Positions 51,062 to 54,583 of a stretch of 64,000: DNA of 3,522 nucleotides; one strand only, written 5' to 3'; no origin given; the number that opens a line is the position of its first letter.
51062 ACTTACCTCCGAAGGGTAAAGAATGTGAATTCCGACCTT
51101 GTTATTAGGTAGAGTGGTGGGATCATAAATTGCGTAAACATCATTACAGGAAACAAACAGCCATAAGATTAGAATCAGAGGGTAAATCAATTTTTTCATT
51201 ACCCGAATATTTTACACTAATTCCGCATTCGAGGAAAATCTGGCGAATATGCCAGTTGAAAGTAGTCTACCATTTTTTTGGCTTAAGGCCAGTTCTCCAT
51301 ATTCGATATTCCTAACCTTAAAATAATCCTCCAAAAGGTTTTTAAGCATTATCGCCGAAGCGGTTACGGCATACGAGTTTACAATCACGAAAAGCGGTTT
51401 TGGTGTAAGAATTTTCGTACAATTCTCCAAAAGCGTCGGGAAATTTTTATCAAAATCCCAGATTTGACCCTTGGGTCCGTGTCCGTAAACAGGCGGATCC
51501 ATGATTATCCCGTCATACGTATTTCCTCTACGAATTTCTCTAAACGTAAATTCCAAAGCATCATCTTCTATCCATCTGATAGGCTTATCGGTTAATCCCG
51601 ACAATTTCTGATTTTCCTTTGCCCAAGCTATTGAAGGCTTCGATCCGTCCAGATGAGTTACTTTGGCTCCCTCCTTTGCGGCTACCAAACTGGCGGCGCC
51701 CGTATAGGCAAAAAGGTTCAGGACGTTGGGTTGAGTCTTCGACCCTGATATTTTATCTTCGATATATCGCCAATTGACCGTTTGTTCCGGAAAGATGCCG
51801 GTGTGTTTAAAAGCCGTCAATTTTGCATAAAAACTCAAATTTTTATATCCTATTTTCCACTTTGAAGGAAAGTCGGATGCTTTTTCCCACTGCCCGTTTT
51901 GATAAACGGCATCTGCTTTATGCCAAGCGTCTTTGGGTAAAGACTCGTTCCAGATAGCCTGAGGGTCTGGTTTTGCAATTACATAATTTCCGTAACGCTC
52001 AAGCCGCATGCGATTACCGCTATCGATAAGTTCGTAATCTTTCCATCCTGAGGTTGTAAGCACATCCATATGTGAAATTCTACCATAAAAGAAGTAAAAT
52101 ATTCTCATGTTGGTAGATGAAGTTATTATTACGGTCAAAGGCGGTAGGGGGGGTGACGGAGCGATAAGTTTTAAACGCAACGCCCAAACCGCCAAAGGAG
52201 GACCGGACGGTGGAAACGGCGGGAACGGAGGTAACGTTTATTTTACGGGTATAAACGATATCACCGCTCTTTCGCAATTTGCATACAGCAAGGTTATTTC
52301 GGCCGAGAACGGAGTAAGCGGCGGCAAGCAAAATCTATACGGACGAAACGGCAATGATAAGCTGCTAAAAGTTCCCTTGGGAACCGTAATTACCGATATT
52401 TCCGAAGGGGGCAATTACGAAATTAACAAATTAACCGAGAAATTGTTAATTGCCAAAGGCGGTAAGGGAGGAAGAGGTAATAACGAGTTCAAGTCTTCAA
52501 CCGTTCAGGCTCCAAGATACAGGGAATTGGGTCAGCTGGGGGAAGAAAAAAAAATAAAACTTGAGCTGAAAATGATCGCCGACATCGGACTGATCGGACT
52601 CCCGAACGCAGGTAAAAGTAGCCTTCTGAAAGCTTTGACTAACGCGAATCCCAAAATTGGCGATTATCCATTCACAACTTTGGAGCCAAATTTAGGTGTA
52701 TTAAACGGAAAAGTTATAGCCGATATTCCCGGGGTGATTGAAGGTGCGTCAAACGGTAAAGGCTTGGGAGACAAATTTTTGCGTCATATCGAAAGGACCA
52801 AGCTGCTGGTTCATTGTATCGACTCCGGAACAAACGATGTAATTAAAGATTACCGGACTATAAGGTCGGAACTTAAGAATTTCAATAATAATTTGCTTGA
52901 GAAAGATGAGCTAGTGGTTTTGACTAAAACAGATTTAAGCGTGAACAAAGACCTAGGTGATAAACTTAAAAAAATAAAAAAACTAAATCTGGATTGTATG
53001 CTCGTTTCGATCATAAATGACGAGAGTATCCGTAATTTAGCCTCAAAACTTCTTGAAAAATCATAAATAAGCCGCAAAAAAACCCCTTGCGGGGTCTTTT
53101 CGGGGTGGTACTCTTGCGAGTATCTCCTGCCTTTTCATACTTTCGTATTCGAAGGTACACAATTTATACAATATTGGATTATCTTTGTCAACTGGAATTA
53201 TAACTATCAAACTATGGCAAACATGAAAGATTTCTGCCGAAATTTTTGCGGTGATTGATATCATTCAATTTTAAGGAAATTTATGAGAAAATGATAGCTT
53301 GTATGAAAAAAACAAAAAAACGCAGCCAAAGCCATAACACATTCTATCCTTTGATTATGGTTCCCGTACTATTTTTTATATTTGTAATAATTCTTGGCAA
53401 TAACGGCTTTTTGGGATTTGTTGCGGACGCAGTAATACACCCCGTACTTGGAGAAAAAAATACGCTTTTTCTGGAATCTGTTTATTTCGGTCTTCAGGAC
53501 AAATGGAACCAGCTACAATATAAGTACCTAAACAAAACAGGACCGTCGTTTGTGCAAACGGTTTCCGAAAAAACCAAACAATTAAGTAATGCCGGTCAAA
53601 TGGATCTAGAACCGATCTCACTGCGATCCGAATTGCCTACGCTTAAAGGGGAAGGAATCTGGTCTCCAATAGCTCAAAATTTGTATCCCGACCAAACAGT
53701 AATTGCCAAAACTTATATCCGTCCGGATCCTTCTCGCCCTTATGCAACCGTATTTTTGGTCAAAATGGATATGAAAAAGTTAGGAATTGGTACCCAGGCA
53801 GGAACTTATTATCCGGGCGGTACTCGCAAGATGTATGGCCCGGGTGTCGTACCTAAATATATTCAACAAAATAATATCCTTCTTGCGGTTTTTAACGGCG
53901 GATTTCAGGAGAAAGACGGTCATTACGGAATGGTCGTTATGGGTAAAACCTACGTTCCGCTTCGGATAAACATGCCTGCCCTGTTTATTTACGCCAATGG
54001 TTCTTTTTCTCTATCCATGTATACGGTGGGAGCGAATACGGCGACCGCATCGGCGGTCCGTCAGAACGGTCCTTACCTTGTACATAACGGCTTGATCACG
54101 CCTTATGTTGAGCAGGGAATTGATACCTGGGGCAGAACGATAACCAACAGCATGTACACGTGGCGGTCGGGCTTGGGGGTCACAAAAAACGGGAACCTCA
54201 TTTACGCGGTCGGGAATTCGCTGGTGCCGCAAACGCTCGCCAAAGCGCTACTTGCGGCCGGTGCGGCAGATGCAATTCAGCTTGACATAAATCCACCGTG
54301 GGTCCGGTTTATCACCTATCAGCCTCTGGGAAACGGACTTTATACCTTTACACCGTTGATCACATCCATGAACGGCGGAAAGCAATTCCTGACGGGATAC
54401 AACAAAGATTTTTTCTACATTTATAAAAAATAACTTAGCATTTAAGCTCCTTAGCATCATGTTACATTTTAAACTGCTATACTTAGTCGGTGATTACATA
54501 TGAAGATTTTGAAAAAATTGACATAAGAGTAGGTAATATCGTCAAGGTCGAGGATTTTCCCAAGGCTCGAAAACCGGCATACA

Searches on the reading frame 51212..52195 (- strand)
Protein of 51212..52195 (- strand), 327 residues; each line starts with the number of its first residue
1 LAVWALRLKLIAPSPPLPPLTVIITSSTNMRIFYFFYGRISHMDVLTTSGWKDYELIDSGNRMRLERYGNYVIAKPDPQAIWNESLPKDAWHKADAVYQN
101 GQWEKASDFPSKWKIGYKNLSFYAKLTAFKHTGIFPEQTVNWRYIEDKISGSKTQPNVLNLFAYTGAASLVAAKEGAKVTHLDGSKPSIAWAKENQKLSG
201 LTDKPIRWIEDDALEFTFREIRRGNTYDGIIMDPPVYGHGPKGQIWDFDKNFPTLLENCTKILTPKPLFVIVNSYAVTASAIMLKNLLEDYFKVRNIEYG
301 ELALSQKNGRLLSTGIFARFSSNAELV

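Call 49: search_protein_families(library=pfam, proteins=[window:51212-52195:-], max_evalue=0.00001)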
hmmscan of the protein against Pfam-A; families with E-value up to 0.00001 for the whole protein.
window:51212-52195:- (327 aa): 1 family
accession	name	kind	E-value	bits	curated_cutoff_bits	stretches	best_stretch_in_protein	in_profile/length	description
PF10672.15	Methyltrans_SAM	-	1.2e-12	48.2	27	1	111-281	84-247/286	S-adenosylmethionine-dependent methyltransferase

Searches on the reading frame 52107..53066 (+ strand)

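Call 49: search_protein_families(library=pfam, proteins=[window:52107-53066:+], max_evalue=0.00001)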
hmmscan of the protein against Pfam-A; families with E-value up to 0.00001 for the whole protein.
window:52107-53066:+ (319 aa): 3 families
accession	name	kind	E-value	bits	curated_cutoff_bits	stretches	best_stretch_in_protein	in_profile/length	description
PF01018.28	GTP1_OBG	-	7e-48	162.6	27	1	3-156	1-155/155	GTP1/OBG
PF01926.29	MMR_HSR1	-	1.1e-24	87.2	21.9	1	160-274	2-113/113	50S ribosome-binding GTPase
PF02421.24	FeoB_N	-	5e-09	36.3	27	1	160-241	3-89/156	Ferrous iron transport protein B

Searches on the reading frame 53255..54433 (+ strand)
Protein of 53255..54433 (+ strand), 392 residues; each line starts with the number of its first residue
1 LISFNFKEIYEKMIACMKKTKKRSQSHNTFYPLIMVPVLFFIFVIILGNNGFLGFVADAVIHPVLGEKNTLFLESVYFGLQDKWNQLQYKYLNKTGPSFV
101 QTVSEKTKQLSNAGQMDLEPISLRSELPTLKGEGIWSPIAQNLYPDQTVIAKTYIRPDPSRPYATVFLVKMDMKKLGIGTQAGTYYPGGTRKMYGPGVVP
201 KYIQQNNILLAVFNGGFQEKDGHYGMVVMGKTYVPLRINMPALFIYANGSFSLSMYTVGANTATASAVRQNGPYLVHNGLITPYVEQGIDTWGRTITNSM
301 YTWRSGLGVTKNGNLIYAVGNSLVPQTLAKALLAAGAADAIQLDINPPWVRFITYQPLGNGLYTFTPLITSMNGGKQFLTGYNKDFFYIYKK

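Call 49: search_protein_families(library=pfam, proteins=[window:53255-54433:+], max_evalue=0.00001)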
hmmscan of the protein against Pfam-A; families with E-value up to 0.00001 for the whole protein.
window:53255-54433:+ (392 aa): 1 family
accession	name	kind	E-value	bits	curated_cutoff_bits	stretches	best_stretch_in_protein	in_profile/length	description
PF09992.14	NAGPA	-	1.6e-06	28.8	25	1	211-344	5-137/169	Phosphodiester glycosidase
